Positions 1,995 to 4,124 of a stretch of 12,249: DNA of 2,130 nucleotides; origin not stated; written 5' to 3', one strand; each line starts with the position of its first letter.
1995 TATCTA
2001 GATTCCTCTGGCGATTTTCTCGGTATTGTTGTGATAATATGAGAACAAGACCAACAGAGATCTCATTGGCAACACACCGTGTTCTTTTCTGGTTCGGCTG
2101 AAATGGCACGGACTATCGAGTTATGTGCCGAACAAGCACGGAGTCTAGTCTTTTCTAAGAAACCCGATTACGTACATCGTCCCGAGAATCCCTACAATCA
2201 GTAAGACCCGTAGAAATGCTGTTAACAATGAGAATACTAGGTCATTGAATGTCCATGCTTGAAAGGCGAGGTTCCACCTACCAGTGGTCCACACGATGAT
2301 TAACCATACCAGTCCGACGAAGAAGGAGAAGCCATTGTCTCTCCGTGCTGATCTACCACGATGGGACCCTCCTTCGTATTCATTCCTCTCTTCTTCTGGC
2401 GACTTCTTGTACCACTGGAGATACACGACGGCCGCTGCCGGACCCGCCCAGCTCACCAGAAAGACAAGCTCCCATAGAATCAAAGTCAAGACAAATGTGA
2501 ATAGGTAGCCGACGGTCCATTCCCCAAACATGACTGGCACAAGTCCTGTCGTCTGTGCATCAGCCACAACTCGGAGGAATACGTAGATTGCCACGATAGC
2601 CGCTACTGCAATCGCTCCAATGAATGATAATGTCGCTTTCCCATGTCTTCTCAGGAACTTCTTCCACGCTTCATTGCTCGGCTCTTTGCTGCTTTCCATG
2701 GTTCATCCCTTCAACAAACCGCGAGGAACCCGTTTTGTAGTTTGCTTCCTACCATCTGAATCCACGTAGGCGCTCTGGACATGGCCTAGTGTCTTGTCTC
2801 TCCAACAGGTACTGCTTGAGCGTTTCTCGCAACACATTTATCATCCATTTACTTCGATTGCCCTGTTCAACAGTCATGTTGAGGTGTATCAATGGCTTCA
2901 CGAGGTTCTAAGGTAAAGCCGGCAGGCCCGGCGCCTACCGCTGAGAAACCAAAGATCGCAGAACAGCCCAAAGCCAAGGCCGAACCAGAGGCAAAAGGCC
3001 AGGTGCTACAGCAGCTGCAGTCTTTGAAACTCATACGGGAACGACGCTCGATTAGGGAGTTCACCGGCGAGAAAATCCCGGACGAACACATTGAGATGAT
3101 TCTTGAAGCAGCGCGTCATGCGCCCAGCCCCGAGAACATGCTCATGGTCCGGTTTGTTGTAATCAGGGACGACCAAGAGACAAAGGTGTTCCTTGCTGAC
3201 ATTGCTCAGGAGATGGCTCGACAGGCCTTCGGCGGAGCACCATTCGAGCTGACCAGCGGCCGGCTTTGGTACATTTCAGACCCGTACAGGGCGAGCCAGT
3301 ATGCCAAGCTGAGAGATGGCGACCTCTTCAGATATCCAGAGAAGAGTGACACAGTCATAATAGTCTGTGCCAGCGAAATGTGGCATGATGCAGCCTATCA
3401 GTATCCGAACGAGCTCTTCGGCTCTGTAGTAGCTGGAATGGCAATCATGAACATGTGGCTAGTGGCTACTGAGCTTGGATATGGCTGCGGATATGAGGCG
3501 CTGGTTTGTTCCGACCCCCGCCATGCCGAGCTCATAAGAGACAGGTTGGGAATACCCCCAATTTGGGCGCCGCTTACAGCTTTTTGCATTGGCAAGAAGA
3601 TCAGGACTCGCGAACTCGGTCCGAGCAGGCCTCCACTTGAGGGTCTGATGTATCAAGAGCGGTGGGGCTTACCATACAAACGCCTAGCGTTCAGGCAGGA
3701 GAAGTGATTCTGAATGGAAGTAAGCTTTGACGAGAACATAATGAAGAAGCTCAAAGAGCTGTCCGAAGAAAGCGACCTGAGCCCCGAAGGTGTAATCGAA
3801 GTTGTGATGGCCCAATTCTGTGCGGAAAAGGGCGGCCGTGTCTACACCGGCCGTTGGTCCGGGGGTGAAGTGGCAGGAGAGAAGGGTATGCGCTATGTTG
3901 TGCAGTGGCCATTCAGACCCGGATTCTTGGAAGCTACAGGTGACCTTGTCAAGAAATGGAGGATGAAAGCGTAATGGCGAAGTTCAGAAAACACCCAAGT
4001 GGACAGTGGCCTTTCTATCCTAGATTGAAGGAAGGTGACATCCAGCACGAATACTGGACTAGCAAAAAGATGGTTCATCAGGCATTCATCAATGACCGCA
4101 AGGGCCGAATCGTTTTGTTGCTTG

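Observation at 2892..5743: Candidate undescribed lipid-redox operon: atypical nitroreductase + two RHH-like microproteins + SCP2 carrier + 3-hydroxyacyl-CoA dehydrogenase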

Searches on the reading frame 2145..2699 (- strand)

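Call 3: search_protein_families(library=pfam, proteins=[window:2145-2699:-], max_evalue=0.1)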
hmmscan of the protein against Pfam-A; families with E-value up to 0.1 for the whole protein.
window:2145-2699:- (184 aa): 1 family
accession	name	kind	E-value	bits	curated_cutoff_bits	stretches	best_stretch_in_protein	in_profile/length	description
PF03907.18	Spo7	-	0.033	14.1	27.5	0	79-143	36-93/211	Spo7-like protein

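Call 4: search_protein_families(library=ncbifam, proteins=[window:2145-2699:-], max_evalue=0.1)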
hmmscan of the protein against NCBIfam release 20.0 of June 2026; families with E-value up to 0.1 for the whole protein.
window:2145-2699:- (184 aa): 0 families

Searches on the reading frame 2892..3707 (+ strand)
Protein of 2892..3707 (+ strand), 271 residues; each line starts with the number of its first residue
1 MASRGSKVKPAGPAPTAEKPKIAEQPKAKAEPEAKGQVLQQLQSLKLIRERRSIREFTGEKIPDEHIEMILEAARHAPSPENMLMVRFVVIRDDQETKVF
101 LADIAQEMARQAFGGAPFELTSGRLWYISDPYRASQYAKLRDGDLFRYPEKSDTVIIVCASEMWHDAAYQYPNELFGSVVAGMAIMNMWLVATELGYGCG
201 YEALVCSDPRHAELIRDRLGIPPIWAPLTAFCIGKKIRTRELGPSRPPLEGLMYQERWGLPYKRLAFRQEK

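Call 3: search_protein_families(library=pfam, proteins=[window:2892-3707:+], max_evalue=0.1)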
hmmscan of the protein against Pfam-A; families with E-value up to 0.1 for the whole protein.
window:2892-3707:+ (271 aa): 2 families
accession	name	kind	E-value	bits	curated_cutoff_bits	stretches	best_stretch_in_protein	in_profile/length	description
PF00881.29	Nitroreductase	-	2.9e-25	89.8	23.5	1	48-235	1-167/167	Nitroreductase family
PF14512.11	TM1586_NiRdase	-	0.0026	17.8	27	1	45-101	3-57/215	Putative TM nitroreductase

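Call 4: search_protein_families(library=ncbifam, proteins=[window:2892-3707:+], max_evalue=0.1)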
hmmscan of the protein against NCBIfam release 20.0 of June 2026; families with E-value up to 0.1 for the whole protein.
window:2892-3707:+ (271 aa): 7 families
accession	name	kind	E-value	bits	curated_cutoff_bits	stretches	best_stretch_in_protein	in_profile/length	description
TIGR02476.1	BluB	equivalog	2.8e-15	56.3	150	2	45-108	10-75/205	5,6-dimethylbenzimidazole synthase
NF008033.1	PRK10765.1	equivalog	2.9e-12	46.5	223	2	44-107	4-66/240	oxygen-insensitive NADPH nitroreductase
TIGR03553.1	F420_FbiB_CTERM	equivalog_domain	4.6e-12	46.1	249.55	2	48-107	3-62/194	F420 biosynthesis protein FbiB, C-terminal domain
NF009810.0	PRK13294.1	equivalog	2.4e-11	43.2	304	1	48-247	258-441/449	coenzyme F420-0:L-glutamate ligase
NF003768.0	PRK05365.1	equivalog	3.6e-06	26.6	152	1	37-112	7-81/200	malonic semialdehyde reductase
NF008088.0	PRK10828.1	equivalog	0.0016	18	183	1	43-99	2-58/183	NAD(P)H nitroreductase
NF047509.1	Rv3131_FMN_oxido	subfamily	0.014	14.9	199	0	30-78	86-137/319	Acg family FMN-binding oxidoreductase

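Call 15: find_homologous_proteins(query=window:2892-3707:+)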
Query window:2892-3707:+ (271 aa): 216 proteins with E <= 0.001 among 1833 candidates; the best 120 are listed. Only proteins of 149 to 475 residues were searched: fused or split forms outside these lengths cannot appear, so this answer is no evidence that the protein stands alone or is whole; lengths 'longer' or 'shorter' looks for them.
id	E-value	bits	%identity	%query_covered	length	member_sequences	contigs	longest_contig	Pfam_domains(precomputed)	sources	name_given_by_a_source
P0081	1.0e-165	568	92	100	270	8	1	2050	PF00881.30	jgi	jgi:nitroreductase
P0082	1.1e-154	532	85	100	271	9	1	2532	PF00881.30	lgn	-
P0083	2.9e-150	517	86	100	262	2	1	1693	PF00881.30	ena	-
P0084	1.4e-139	482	82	92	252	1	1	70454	PF00881.30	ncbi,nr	ncbi:MAG: nitroreductase family protein [Candidatus Thorarchaeota archaeon]|nr:nitroreductase family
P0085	9.4e-138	476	83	91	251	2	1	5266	PF00881.30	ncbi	-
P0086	3.4e-137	474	83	90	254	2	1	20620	PF00881.30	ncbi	ncbi:MAG: nitroreductase family protein [Candidatus Thorarchaeota archaeon]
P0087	1.1e-136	473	86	87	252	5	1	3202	PF00881.30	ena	-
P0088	5.9e-136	470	79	92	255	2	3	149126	PF00881.30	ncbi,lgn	-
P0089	7.4e-136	470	81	90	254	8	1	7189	PF00881.30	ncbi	ncbi:MAG: nitroreductase family protein [Promethearchaeota archaeon]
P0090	9.5e-136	470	81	92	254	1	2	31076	PF00881.30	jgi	jgi:nitroreductase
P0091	2.3e-135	468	82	90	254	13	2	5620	PF00881.30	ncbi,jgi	ncbi:MAG: nitroreductase family protein [Candidatus Thorarchaeota archaeon]|jgi:FMN reductase [NAD(P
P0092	2.7e-135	468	82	90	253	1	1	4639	PF00881.30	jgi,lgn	jgi:nitroreductase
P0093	5.8e-135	467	80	90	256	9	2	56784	PF00881.30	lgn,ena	-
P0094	9.2e-135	466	81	90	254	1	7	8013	PF00881.30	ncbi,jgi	ncbi:MAG: nitroreductase family protein [Candidatus Thorarchaeota archaeon]|jgi:FMN reductase [NAD(P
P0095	2.2e-134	465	79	93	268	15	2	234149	PF00881.30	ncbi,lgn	-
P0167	1.2e-98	348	68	83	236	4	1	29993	PF00881.30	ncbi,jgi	ncbi:MAG: nitroreductase family protein [Candidatus Hodarchaeales archaeon]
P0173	1.0e-90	322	57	94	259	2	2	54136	PF00881.30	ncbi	ncbi:MAG: nitroreductase family protein [Promethearchaeota archaeon]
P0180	9.0e-90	319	61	84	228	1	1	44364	PF00881.30,PF14512.12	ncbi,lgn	ncbi:MAG: nitroreductase family protein [Promethearchaeota archaeon]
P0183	2.6e-89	317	61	84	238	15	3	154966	PF00881.30,PF14512.12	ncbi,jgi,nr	ncbi:MAG: nitroreductase family protein [Candidatus Bathyarchaeia archaeon]|jgi:nitroreductase|nr:hy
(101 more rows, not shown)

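Call 17: find_encoding_contigs(protein=P0183, flank=6000, max_places=2)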
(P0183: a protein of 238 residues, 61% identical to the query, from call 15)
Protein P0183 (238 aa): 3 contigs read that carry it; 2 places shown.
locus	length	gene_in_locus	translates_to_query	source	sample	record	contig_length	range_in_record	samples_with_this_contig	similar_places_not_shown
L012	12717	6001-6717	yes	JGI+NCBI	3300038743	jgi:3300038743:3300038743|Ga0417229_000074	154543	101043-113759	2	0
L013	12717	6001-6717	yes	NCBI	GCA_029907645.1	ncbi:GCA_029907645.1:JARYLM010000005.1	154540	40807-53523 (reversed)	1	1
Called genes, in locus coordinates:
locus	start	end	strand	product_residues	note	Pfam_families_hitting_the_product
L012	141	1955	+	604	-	PF02730:AFOR_N, PF01314:AFOR_C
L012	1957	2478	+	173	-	PF13237:Fer4_10, PF13247:Fer4_11, PF12838:Fer4_7, PF13187:Fer4_9 (weak), PF25160:LdpA_Fe-S-bd (weak), PF00037:Fer4 (weak), PF12837:Fer4_6 (weak), PF14697:Fer4_21 (weak), +2 more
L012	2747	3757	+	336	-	PF02073:Peptidase_M29, PF26233:NicX (weak)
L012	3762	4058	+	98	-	-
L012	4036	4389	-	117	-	PF03551:PadR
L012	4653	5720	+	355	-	PF00850:Hist_deacetyl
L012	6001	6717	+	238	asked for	PF00881:Nitroreductase, PF14512:TM1586_NiRdase (faint)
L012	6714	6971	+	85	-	-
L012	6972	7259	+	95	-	-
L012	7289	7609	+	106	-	-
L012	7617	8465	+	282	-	PF01210:NAD_Gly3P_dh_N (weak), PF02737:3HCDH_N, PF03446:NAD_binding_2 (faint), PF00725:3HCDH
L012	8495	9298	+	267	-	PF00378:ECH_1, PF16113:ECH_2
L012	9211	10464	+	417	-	PF00108:Thiolase_N, PF08545:ACP_syn_III (faint), PF22691:Thiolase_C_1, PF02803:Thiolase_C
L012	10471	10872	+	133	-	PF12172:zf-ChsH2, PF01796:OB_ChsH2_C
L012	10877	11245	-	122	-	-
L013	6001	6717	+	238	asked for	PF00881:Nitroreductase, PF14512:TM1586_NiRdase (faint)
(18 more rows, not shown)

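Call 18: find_encoding_contigs(protein=P0167, flank=6000, max_places=1)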
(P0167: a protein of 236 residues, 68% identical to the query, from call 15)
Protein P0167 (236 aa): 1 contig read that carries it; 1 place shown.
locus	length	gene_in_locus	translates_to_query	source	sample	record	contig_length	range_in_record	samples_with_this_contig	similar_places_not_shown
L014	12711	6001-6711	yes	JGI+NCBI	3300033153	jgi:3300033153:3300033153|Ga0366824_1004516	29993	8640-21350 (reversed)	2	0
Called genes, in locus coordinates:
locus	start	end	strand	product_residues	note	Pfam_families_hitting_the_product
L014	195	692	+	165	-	PF04919:DUF655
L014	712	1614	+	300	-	PF00398:RrnaAD, PF05175:MTS (faint), PF13649:Methyltransf_25 (weak)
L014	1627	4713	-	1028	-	PF21984:DnaD_N (faint)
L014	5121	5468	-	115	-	PF02334:RTP (weak), PF03551:PadR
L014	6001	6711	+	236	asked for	PF00881:Nitroreductase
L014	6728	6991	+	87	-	-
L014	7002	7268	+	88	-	-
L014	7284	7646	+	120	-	-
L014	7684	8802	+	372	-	PF02737:3HCDH_N, PF00725:3HCDH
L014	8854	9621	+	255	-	PF00378:ECH_1, PF16113:ECH_2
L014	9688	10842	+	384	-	PF00108:Thiolase_N, PF08545:ACP_syn_III (faint), PF22691:Thiolase_C_1, PF02803:Thiolase_C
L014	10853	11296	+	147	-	PF12172:zf-ChsH2, PF01796:OB_ChsH2_C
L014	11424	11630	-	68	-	-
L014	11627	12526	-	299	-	PF08271:Zn_Ribbon_TF, PF00134:Cyclin_N (weak), PF00382:TFIIB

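Call 19: find_encoding_contigs(protein=P0173, flank=6000, max_places=1)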
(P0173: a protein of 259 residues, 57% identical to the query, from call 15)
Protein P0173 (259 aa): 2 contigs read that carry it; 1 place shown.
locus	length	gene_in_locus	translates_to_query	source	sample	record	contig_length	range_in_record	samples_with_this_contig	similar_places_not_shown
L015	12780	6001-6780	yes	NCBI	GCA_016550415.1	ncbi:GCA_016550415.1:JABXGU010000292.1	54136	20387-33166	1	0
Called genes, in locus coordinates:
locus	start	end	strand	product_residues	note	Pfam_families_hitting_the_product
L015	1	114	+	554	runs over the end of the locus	PF00501:AMP-binding, PF13193:AMP-binding_C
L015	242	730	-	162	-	-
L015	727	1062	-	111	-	PF12773:DZR (faint), PF13240:Zn_Ribbon_1, PF13248:Zn_ribbon_3 (faint)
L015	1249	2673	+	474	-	PF02310:B12-binding, PF04055:Radical_SAM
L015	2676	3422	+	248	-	-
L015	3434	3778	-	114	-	PF13240:Zn_Ribbon_1, PF13248:Zn_ribbon_3 (weak), PF24463:DUF7577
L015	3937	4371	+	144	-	-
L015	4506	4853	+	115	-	PF02566:OsmC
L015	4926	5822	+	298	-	-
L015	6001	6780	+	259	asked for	PF00881:Nitroreductase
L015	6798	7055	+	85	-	-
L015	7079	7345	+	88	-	-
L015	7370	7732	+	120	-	-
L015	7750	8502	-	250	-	PF01812:5-FTHF_cyc-lig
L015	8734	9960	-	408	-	PF02771:Acyl-CoA_dh_N, PF02770:Acyl-CoA_dh_M, PF00441:Acyl-CoA_dh_1, PF22924:ACOX_C_alpha1 (faint), PF08028:Acyl-CoA_dh_2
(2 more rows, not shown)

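Call 20: find_encoding_contigs(protein=P0180, flank=6000, max_places=1)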
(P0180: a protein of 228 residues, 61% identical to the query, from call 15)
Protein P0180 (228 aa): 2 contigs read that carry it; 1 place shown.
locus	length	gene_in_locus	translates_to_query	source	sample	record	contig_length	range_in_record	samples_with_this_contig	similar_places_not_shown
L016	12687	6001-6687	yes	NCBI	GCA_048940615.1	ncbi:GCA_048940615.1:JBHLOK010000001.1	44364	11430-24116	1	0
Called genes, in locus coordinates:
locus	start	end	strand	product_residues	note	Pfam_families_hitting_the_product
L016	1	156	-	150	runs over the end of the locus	PF22784:PTP-SAK, PF22741:PTP-NADK, PF22785:Tc-R-P, PF00782:DSPc, PF14566:PTPlike_phytase, PF00102:Y_phosphatase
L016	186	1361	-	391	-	PF02737:3HCDH_N, PF00725:3HCDH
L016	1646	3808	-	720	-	PF00753:Lactamase_B, PF16661:Lactamase_B_6, PF23023:Anti-Pycsar_Apyc1, PF12706:Lactamase_B_2 (weak), PF10996:Beta-Casp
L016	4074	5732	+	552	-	PF01978:TrmB (weak), PF12802:MarR_2 (faint)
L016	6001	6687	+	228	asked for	PF00881:Nitroreductase, PF14512:TM1586_NiRdase (faint)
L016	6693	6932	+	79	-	-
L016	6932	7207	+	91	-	-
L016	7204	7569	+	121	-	-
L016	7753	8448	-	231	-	-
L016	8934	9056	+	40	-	-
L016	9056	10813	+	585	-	PF05265:DUF723 (faint), PF14311:DUF4379, PF23250:zf_DPOE_2 (faint), PF25206:DUF7836 (faint), PF09723:Zn_ribbon_8 (faint), PF14311:DUF4379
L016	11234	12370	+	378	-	PF02737:3HCDH_N, PF00725:3HCDH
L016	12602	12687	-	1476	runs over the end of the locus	-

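Call 27: search_solved_structures(query=window:2892-3707:+, max_evalue=0.001, show_alignments=2)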
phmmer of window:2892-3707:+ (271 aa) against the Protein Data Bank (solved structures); distinct sequences matched with E-value up to 0.001: 29.
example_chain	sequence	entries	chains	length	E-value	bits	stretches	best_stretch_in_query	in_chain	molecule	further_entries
4dn2_A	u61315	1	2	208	1.5e-14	57.3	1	38-106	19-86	Nitroreductase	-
4g8s_A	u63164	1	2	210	5.1e-14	55.5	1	39-104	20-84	Nitroreductase family protein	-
3e39_A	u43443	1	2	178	8.4e-09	38.4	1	43-96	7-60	Putative Nitroreductase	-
1zch_A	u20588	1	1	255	1.9e-07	34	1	45-104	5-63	Hypothetical oxidoreductase ycnD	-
3pxv_A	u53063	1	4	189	6.6e-07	32.2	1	43-96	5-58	Nitroreductase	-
4xom_A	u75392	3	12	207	6.9e-07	32.1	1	48-236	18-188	Coenzyme F420:L-glutamate ligase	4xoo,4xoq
2isj_A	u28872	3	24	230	7.8e-07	32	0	46-115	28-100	BluB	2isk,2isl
5uu6_A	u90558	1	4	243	8.3e-07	31.9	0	45-108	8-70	NADPH-flavin oxidoreductase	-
3gfa_A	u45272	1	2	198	1.6e-06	31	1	48-99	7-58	Putative nitroreductase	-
5hei_A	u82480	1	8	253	3.4e-06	29.9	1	43-108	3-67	NfrA2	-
3ge5_A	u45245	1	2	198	4.5e-06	29.5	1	47-119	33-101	putative NAD(P)H:FMN oxidoreductase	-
1bkj_A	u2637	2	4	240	6.4e-06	29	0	45-109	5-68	NADPH-FLAVIN OXIDOREDUCTASE | FLAVIN REDUCTASE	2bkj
3e10_A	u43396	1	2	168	1.1e-05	28.2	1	46-96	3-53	Putative NADH Oxidase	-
1ywq_A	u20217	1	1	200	1.2e-05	28.1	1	47-125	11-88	Nitroreductase family protein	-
5j62_A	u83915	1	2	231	2e-05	27.3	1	40-100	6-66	Putative reductase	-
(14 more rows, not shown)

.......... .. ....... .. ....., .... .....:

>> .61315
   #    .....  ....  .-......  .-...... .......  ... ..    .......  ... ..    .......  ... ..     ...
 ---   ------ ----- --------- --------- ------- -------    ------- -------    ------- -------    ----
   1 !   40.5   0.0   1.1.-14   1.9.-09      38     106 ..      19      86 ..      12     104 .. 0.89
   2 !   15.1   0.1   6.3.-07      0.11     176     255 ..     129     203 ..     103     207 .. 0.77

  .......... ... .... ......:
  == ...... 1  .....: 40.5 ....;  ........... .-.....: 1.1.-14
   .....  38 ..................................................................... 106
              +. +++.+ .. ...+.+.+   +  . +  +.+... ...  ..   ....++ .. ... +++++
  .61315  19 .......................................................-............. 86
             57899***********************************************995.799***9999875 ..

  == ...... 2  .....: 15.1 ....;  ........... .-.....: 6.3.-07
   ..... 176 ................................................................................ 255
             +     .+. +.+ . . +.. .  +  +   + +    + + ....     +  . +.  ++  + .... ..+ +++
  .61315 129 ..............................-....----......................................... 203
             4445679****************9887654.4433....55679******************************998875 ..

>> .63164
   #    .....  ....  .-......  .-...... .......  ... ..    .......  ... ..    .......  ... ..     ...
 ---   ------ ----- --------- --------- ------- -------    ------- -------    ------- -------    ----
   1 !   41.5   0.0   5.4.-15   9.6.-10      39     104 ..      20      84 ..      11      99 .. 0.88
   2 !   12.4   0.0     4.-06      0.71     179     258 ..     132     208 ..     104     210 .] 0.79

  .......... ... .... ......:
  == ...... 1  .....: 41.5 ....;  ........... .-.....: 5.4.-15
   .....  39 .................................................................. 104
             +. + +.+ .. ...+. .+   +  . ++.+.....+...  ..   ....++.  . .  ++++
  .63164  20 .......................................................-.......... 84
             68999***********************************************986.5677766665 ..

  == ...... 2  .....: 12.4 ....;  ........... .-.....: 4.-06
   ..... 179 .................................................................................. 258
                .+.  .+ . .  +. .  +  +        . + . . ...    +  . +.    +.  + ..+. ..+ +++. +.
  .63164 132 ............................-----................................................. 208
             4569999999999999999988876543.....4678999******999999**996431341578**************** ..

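Call 63: predict_structure(alignment_id=A5)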
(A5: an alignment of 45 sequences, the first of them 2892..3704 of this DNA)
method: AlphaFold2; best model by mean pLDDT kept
length: 271 residues; sequences in the alignment: 45
mean_pLDDT: 74.4   pTM: 0.70
mean pLDDT of the five models: 74.4, 72.8, 71.9, 71.7, 71.3
residues with pLDDT >= 90: 102; 70-90: 64; 50-70: 55; < 50: 50
segments of 3 or more residues with pLDDT < 50: 1-7, 9-36, 243-254, 256-258
pLDDT, mean of each block of 10 residues (from residue 1): 40 40 37 50 80 84 97 82 86 97 93 70 56 73 86 95 66 73 93 94 91 95 92 89 46 49 58 51
secondary structure, 60 per line:
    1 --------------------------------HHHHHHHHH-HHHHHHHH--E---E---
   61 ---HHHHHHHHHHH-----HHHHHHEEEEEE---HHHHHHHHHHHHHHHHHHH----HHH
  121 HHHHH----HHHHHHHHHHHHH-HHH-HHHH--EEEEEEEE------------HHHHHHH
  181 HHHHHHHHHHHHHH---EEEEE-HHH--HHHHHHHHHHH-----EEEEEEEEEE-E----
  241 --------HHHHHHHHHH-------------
elements in order: H33-41 H43-50 H64-74 H80-85 E86-91 H95-113 H118-125 H130-142 H148-151 E154-161 H174-194 E198-202 H209-219 E225-234 H249-258

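Call 66: fold_search(model_id=the predicted structure, library=pdb)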
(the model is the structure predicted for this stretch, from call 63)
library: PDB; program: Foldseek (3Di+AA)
matches with E <= 10: 500; with E <= 0.001: 194
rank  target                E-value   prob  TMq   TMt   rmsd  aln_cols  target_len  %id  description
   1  4dn2_B                8.6e-11  1.00  0.52  0.72   6.0       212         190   26  CRYSTAL STRUCTURE OF putative Nitroreductase from Geobacter metallireducens GS-15 (released 2012-02-22)
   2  4dn2_A                1.3e-10  1.00  0.51  0.71   6.0       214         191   26  CRYSTAL STRUCTURE OF putative Nitroreductase from Geobacter metallireducens GS-15 (released 2012-02-22)
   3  4xoq_A                1.4e-10  1.00  0.50  0.64   7.0       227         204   23  F420 complex of coenzyme F420:L-glutamate ligase (FbiB) from Mycobacterium tuberculosis (C-terminal domain) (released 2016-02-17)
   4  4xoo_A                3.4e-10  1.00  0.49  0.65   5.8       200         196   23  FMN complex of coenzyme F420:L-glutamate ligase (FbiB) from Mycobacterium tuberculosis (C-terminal domain) (released 2016-02-17)
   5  4xoq_C                3.4e-10  1.00  0.50  0.66   6.6       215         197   23  F420 complex of coenzyme F420:L-glutamate ligase (FbiB) from Mycobacterium tuberculosis (C-terminal domain) (released 2016-02-17)
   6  4g8s_A                4.3e-10  1.00  0.48  0.70  10.5       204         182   25  Crystal Structure Of a Putative Nitroreductase from Geobacter sulfurreducens PCA (Target PSI-013445) (released 2012-08-08)
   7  4xom_B                4.3e-10  1.00  0.51  0.65   6.6       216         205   23  Coenzyme F420:L-glutamate ligase (FbiB) from Mycobacterium tuberculosis (C-terminal domain). (released 2016-02-17)
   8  4xoo_B                4.5e-10  1.00  0.48  0.63   6.6       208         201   22  FMN complex of coenzyme F420:L-glutamate ligase (FbiB) from Mycobacterium tuberculosis (C-terminal domain) (released 2016-02-17)
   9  4xom_A                4.8e-10  1.00  0.51  0.65   6.9       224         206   23  Coenzyme F420:L-glutamate ligase (FbiB) from Mycobacterium tuberculosis (C-terminal domain). (released 2016-02-17)
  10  4xoq_D                4.8e-10  1.00  0.50  0.67   5.8       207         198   23  F420 complex of coenzyme F420:L-glutamate ligase (FbiB) from Mycobacterium tuberculosis (C-terminal domain) (released 2016-02-17)
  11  3gfa_B                5.7e-10  1.00  0.48  0.65   8.3       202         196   23  Crystal structure of a putative nitroreductase in complex with fmn (cd3205) from clostridium difficile 630 at 1.35 A r (released 2009-03-17)
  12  4g8s_B                5.7e-10  1.00  0.48  0.71   6.5       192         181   25  Crystal Structure Of a Putative Nitroreductase from Geobacter sulfurreducens PCA (Target PSI-013445) (released 2012-08-08)
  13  4xoo_D                5.7e-10  1.00  0.52  0.72   5.6       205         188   22  FMN complex of coenzyme F420:L-glutamate ligase (FbiB) from Mycobacterium tuberculosis (C-terminal domain) (released 2016-02-17)
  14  3ek3                  8.4e-10  1.00  0.48  0.67   5.5       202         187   21  Crystal structure of Nitroreductase with Bound FMN (YP_211706.1) from Bacteroides fragilis NCTC 9343 at 1.70 A resolutio (released 2008-10-14)
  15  4xoo_C                8.4e-10  1.00  0.48  0.64   6.7       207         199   23  FMN complex of coenzyme F420:L-glutamate ligase (FbiB) from Mycobacterium tuberculosis (C-terminal domain) (released 2016-02-17)
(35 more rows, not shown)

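Call 97: search_protein_families(library=padloc, proteins=[window:2892-3704:+], max_evalue=0.01)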
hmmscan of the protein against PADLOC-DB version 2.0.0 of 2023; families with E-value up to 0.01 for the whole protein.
window:2892-3704:+ (271 aa): 0 families

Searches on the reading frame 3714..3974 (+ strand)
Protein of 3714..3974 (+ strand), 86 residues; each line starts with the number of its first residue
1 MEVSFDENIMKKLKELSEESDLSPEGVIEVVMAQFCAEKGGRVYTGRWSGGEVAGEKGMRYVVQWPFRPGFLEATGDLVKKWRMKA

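Call 3: search_protein_families(library=pfam, proteins=[window:3714-3974:+], max_evalue=0.1)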
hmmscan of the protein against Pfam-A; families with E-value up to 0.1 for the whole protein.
window:3714-3974:+ (86 aa): 2 families
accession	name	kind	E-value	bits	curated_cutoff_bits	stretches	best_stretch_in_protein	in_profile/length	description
PF08418.15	Pol_alpha_B_N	-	0.0018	18.6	24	1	2-40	11-48/67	DNA polymerase alpha subunit B N-terminal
PF12651.13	RHH_3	-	0.051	14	21.6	1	3-19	7-23/44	Ribbon-helix-helix domain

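Call 4: search_protein_families(library=ncbifam, proteins=[window:3714-3974:+], max_evalue=0.1)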
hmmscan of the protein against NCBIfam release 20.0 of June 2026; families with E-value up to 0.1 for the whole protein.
window:3714-3974:+ (86 aa): 0 families

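Call 8: find_homologous_proteins(query=window:3714-3974:+)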
Query window:3714-3974:+ (86 aa): 32 proteins with E <= 0.001 among 33 candidates. Only proteins of 47 to 151 residues were searched: fused or split forms outside these lengths cannot appear, so this answer is no evidence that the protein stands alone or is whole; lengths 'longer' or 'shorter' looks for them.
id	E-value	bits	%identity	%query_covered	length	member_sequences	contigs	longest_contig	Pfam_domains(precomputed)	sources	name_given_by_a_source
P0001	8.6e-46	171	88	99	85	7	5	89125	-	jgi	jgi:hypothetical protein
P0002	2.7e-40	154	82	99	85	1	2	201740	-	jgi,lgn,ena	-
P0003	3.0e-38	147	76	99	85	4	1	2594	-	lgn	-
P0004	2.0e-37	145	79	98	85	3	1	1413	-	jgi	jgi:hypothetical protein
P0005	2.3e-35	138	76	97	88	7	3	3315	-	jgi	jgi:hypothetical protein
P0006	4.8e-35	137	74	99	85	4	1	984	-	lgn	-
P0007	5.0e-35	137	73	97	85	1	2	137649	-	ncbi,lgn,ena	-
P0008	1.0e-34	136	73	97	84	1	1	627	-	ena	-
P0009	4.1e-34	134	70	98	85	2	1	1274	-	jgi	jgi:hypothetical protein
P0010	4.6e-34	134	71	98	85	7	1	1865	-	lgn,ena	-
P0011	8.8e-34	133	75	97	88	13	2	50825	-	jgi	jgi:hypothetical protein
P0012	1.2e-33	133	71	98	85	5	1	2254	-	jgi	jgi:hypothetical protein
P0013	1.2e-33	133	72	99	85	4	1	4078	-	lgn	-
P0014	3.2e-33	131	72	97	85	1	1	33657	-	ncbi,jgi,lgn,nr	ncbi:hypothetical protein EU538_11660 [Candidatus Thorarchaeota archaeon]|jgi:hypothetical protein|n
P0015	3.7e-33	131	72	97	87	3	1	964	-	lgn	-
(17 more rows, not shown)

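Call 97: search_protein_families(library=padloc, proteins=[window:3714-3971:+], max_evalue=0.01)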
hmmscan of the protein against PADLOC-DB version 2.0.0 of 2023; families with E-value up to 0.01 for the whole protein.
window:3714-3971:+ (86 aa): 0 families
